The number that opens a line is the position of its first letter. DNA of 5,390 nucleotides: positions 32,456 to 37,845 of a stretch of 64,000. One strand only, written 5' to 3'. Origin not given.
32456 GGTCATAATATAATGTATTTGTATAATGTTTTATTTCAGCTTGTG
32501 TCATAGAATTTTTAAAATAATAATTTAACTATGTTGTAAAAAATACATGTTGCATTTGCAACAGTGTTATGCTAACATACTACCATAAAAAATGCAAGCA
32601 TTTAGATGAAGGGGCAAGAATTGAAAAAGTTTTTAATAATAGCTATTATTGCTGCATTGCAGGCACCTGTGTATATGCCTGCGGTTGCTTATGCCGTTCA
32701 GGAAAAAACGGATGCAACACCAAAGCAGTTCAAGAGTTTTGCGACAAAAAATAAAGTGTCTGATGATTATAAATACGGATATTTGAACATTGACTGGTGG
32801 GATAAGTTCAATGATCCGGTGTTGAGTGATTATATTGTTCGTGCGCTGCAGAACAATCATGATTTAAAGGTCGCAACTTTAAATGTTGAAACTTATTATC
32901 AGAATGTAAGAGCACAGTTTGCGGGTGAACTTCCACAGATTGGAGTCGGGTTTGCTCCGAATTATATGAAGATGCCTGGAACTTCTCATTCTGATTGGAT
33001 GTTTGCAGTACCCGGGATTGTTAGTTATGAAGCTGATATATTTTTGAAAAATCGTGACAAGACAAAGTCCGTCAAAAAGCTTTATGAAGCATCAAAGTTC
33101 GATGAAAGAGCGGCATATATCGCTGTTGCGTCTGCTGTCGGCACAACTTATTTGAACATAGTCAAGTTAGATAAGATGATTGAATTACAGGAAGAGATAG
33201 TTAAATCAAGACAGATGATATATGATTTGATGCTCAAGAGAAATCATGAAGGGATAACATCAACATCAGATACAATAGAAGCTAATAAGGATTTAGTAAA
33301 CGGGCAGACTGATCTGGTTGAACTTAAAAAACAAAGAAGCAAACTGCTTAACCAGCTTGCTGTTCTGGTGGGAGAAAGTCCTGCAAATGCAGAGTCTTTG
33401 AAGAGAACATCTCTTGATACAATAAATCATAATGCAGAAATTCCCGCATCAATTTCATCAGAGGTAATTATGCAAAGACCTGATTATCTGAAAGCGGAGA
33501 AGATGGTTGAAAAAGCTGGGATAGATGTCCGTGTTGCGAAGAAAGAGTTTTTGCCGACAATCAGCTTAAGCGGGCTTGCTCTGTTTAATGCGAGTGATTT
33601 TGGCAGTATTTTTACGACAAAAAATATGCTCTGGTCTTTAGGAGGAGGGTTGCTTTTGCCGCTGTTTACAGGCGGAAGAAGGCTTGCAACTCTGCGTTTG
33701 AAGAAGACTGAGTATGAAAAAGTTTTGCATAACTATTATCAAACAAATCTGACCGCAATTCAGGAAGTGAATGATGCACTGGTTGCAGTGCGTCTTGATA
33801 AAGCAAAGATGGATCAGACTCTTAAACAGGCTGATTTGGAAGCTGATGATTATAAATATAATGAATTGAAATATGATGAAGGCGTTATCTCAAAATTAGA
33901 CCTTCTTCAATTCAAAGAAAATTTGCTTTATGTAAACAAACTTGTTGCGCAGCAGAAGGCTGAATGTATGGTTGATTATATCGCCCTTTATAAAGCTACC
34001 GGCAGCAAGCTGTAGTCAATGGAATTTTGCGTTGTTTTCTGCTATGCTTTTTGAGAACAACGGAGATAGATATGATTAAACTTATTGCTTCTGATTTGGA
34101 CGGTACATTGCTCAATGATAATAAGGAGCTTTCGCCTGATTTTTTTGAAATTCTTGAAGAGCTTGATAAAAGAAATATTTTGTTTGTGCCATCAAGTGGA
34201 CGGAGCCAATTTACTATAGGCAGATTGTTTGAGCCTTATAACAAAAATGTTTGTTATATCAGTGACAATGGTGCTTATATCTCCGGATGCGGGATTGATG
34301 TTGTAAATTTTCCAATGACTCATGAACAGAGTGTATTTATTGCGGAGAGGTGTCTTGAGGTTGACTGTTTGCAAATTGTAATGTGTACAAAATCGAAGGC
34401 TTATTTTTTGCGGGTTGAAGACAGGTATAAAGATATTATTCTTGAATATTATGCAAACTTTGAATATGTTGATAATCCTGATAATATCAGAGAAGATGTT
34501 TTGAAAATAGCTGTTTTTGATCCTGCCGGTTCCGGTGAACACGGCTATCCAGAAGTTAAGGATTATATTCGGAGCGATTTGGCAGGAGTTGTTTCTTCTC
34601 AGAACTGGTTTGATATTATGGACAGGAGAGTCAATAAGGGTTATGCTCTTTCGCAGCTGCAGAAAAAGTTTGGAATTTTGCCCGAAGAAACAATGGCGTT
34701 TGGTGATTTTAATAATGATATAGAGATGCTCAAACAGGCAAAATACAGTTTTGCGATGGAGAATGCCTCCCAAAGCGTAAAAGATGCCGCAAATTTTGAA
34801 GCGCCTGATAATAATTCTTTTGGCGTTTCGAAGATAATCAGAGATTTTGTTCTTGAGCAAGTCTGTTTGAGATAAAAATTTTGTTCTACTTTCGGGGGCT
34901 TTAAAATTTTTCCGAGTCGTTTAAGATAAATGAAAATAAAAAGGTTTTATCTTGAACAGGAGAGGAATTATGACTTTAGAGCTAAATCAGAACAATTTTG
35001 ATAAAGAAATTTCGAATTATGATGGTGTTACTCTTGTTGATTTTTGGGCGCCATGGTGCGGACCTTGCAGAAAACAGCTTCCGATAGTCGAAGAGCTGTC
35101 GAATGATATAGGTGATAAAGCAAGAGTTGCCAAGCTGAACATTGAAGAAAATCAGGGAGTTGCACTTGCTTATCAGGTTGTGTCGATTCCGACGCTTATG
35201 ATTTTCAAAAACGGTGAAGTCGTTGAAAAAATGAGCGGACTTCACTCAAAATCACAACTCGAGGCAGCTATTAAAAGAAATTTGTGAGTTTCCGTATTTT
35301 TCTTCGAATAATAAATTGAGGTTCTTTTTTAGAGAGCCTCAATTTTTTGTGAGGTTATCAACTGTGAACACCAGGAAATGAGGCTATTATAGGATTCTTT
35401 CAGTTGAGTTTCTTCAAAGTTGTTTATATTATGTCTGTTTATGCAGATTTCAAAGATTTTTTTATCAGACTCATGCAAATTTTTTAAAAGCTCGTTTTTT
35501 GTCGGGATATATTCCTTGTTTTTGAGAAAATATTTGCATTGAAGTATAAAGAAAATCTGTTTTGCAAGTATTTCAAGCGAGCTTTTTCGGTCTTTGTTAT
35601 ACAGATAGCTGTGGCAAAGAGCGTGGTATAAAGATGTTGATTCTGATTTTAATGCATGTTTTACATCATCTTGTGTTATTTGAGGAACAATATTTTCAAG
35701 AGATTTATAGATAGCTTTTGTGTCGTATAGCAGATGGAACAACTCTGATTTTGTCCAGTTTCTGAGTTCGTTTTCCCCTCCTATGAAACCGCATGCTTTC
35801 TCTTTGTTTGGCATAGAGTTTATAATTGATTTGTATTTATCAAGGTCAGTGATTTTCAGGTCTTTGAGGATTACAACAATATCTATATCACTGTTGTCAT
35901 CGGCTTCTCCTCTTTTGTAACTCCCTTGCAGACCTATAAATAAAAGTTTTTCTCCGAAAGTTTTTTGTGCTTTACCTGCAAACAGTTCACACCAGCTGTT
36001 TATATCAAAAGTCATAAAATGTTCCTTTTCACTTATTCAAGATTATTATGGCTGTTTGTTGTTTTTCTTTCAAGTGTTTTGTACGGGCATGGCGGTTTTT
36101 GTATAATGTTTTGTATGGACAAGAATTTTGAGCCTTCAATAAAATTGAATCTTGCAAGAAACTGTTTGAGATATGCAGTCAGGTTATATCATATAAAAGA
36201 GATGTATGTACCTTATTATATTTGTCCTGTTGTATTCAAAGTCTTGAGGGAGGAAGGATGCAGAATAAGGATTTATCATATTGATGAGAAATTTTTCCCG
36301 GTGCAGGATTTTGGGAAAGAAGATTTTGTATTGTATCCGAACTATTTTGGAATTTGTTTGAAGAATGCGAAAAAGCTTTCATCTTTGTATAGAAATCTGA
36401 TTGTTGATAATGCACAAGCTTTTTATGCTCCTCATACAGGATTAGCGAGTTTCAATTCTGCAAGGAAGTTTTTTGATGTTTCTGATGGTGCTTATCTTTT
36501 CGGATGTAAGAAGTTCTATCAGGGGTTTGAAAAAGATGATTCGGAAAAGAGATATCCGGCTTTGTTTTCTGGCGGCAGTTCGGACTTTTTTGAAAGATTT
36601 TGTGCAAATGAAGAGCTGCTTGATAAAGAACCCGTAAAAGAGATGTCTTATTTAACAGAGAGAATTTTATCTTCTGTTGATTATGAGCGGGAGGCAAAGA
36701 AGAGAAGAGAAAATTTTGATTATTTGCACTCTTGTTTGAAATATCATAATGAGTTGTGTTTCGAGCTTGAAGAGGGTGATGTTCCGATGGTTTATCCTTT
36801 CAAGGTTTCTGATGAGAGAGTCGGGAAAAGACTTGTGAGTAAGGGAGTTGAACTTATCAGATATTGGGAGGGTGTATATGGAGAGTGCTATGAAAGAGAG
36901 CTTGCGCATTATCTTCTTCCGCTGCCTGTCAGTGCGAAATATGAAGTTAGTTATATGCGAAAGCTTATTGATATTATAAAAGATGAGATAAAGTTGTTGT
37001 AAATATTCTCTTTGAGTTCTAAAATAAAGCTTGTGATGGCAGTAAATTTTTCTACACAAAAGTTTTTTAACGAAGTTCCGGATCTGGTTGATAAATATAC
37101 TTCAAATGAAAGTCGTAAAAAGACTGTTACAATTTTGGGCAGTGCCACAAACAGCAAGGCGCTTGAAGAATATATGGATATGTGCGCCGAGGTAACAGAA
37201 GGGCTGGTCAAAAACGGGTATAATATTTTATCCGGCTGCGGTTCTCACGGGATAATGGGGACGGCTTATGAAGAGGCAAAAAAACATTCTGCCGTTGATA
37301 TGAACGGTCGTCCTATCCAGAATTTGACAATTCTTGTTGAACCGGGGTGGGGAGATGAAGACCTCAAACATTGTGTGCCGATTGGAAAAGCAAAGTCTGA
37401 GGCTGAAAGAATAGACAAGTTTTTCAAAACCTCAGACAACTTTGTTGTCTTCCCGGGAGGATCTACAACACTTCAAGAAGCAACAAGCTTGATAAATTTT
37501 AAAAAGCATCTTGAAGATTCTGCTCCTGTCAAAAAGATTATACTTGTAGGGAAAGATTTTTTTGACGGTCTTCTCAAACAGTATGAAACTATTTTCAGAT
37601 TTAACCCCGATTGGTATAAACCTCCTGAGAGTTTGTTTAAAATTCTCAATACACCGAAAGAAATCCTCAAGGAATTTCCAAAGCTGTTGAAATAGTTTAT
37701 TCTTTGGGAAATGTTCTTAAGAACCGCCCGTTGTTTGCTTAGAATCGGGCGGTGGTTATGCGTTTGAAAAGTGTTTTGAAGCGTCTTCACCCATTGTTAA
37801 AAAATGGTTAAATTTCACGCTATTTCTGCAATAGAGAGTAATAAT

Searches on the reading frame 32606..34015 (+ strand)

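Call 76: search_protein_families(library=pfam, proteins=[window:32606-34015:+], max_evalue=0.00001)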
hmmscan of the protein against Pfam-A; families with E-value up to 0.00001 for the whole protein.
window:32606-34015:+ (469 aa): 1 family
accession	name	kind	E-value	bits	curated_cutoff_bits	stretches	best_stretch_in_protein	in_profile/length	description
PF02321.23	OEP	-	8.4e-42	143.5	22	2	287-466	8-187/187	Outer membrane efflux protein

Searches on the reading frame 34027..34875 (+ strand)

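Call 76: search_protein_families(library=pfam, proteins=[window:34027-34875:+], max_evalue=0.00001)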
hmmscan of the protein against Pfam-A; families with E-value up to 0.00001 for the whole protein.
window:34027-34875:+ (282 aa): 3 families
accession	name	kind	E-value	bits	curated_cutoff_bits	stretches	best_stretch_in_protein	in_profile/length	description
PF08282.18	Hydrolase_3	-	1e-53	183.1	20.9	1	20-271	1-255/255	haloacid dehalogenase-like hydrolase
PF05116.19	S6PP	-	2.3e-16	60.6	20.3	1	188-256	150-219/247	Sucrose-6F-phosphate phosphohydrolase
PF00702.32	Hydrolase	-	1.9e-08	35.4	26.4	0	201-238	153-190/191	haloacid dehalogenase-like hydrolase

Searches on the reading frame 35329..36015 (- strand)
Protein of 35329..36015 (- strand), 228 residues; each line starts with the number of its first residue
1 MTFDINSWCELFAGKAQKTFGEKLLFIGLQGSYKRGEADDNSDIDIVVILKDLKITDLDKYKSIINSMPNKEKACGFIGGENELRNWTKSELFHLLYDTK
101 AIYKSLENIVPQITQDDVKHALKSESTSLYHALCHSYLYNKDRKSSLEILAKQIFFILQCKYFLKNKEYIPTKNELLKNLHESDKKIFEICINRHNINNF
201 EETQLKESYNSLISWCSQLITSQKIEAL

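Call 76: search_protein_families(library=pfam, proteins=[window:35329-36015:-], max_evalue=0.00001)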
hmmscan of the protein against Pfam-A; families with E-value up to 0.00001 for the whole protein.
window:35329-36015:- (228 aa): 1 family
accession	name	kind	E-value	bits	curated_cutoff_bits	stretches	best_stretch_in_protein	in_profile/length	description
PF01909.29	NTP_transf_2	-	1.1e-06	29.4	21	1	26-62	16-55/93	Nucleotidyltransferase domain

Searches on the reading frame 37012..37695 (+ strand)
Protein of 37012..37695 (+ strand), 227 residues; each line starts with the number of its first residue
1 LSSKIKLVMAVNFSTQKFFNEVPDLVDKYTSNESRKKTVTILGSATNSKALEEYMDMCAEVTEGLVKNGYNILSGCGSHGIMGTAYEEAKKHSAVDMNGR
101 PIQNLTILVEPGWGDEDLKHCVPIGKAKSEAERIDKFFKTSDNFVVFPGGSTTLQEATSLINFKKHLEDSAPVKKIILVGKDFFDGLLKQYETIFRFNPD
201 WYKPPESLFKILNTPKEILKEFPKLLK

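Call 76: search_protein_families(library=pfam, proteins=[window:37012-37695:+], max_evalue=0.00001)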
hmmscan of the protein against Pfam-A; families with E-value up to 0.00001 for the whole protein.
window:37012-37695:+ (227 aa): 1 family
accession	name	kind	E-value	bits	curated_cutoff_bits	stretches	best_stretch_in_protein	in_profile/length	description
PF03641.19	Lysine_decarbox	-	2.9e-08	34.4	27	1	129-196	41-106/131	Possible lysine decarboxylase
